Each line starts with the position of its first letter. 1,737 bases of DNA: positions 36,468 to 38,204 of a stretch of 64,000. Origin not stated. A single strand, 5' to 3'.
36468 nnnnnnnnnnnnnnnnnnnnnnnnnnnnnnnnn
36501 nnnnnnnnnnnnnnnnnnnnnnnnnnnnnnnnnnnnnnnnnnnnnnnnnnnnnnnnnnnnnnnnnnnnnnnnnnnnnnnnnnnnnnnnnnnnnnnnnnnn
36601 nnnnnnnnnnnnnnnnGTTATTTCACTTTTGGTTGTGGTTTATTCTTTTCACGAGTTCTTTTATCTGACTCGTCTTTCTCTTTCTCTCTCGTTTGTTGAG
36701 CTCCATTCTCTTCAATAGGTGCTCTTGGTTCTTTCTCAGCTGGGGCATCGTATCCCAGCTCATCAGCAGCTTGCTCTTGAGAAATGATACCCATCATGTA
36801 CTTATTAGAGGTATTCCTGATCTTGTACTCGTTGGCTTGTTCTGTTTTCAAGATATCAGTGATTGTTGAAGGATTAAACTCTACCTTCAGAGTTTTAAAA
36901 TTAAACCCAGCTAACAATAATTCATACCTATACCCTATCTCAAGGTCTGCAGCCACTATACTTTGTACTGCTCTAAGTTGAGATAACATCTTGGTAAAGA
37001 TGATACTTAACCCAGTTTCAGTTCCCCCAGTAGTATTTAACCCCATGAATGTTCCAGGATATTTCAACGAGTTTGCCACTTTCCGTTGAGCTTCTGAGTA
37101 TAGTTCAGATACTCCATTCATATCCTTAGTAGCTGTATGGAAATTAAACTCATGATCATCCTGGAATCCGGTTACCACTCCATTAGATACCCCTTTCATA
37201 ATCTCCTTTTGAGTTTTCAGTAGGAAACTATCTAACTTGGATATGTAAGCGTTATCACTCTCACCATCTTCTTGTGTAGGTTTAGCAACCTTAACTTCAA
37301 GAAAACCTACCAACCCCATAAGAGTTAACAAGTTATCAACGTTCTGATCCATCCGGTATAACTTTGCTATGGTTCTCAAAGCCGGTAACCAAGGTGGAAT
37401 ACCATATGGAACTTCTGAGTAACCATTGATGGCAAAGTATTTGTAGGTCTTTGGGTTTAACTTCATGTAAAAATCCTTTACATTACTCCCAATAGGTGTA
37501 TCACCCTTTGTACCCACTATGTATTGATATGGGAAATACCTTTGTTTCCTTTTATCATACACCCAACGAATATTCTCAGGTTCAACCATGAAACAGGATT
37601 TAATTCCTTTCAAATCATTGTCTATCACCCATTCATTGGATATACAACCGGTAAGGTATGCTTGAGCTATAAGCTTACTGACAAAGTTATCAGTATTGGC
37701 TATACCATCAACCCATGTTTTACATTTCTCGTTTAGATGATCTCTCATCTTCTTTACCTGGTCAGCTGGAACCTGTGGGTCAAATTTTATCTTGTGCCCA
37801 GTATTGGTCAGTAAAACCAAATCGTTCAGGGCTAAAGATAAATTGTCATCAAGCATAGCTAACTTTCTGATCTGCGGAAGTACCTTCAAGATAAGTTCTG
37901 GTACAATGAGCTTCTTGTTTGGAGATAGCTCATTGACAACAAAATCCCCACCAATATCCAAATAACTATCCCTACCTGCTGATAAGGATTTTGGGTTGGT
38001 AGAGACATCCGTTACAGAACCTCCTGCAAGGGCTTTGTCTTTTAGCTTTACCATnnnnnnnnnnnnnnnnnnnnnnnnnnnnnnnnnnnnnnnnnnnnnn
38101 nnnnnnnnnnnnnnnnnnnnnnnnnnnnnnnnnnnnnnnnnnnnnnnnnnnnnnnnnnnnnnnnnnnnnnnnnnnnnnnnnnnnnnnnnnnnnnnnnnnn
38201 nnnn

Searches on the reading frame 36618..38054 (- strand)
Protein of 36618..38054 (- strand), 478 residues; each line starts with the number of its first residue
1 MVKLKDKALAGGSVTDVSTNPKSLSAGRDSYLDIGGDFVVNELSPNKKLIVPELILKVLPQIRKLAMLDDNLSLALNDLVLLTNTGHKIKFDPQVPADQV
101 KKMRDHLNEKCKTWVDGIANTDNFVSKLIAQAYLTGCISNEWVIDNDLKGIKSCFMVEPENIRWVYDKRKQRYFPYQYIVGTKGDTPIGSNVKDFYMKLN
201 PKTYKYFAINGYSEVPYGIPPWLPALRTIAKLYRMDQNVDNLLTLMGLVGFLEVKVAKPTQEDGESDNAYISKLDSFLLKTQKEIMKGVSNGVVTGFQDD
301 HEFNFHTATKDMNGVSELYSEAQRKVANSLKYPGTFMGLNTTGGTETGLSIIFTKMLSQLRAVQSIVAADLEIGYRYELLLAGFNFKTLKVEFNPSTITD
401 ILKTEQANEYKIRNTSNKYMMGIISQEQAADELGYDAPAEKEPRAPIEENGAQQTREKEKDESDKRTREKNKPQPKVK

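Call 8: search_protein_families(library=pfam, proteins=[window:36618-38054:-], max_evalue=0.001)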
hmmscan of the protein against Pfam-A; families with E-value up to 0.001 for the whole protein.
window:36618-38054:- (478 aa): 0 families

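Call 17: search_dna_similar(query=window:36618-38054:-, collection=phages, mode=protein, max_rows=15)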
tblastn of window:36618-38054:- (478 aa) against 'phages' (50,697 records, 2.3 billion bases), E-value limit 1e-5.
Records with a match: 3; places in all: 3; records where one place covers at least 80% of the query: 2.
Best place of each record, by identity: <60% 3.
By first word of the organism name: Bacteriophage 1; Phage 1; Enterococcus 1.
By host as written in the record: - 1; bacteria 1; Enterococcus faecium #5864 1.
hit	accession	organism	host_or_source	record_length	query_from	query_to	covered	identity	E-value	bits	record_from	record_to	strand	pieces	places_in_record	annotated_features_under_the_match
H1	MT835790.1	Bacteriophage sp.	human fecal samples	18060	23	478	95%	36.7%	3e-76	266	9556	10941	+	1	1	record has no annotation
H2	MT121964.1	Phage DP SC_6_H4_2017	bacteria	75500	23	476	95%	36.6%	5e-81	280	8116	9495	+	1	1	none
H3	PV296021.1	Enterococcus phage fHoEfm07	Enterococcus faecium #5864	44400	84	445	76%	24.8%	1e-5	54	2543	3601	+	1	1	portal protein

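Call 57: find_related_loci(query=window:36618-38054:-, collection=viral_contigs, flank=10000)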
Query window:36618-38054:- (478 aa) in viral_contigs; peptide patterns used: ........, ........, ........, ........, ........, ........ (x = any residue, [..] = any of these).
11 stretches matched a pattern; 8 encode a relative of the query (tblastn E <= 1e-3); 8 distinct loci.
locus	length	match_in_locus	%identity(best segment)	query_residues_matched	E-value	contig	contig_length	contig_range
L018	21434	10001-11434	100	1-478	0e+0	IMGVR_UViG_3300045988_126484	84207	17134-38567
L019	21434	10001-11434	99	1-478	0e+0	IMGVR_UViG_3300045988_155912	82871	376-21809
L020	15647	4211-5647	86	1-478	0e+0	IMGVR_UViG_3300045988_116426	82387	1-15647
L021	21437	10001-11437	86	1-478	0e+0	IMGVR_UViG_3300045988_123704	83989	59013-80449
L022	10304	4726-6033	51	37-476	4e-145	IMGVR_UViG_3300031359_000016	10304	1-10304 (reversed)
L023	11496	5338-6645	51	37-476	5e-145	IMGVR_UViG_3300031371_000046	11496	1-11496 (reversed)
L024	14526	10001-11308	51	37-476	5e-145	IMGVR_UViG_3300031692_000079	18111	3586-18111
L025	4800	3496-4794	47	24-462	3e-136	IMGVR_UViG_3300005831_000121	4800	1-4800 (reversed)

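Call 99: find_related_loci(query=window:36618-38054:-, collection=genome_contigs, flank=2000)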
Query window:36618-38054:- (478 aa) in genome_contigs; peptide patterns used: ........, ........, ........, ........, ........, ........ (x = any residue, [..] = any of these).
107 stretches matched a pattern, but none encodes a relative of the query by tblastn (E <= 1e-3).
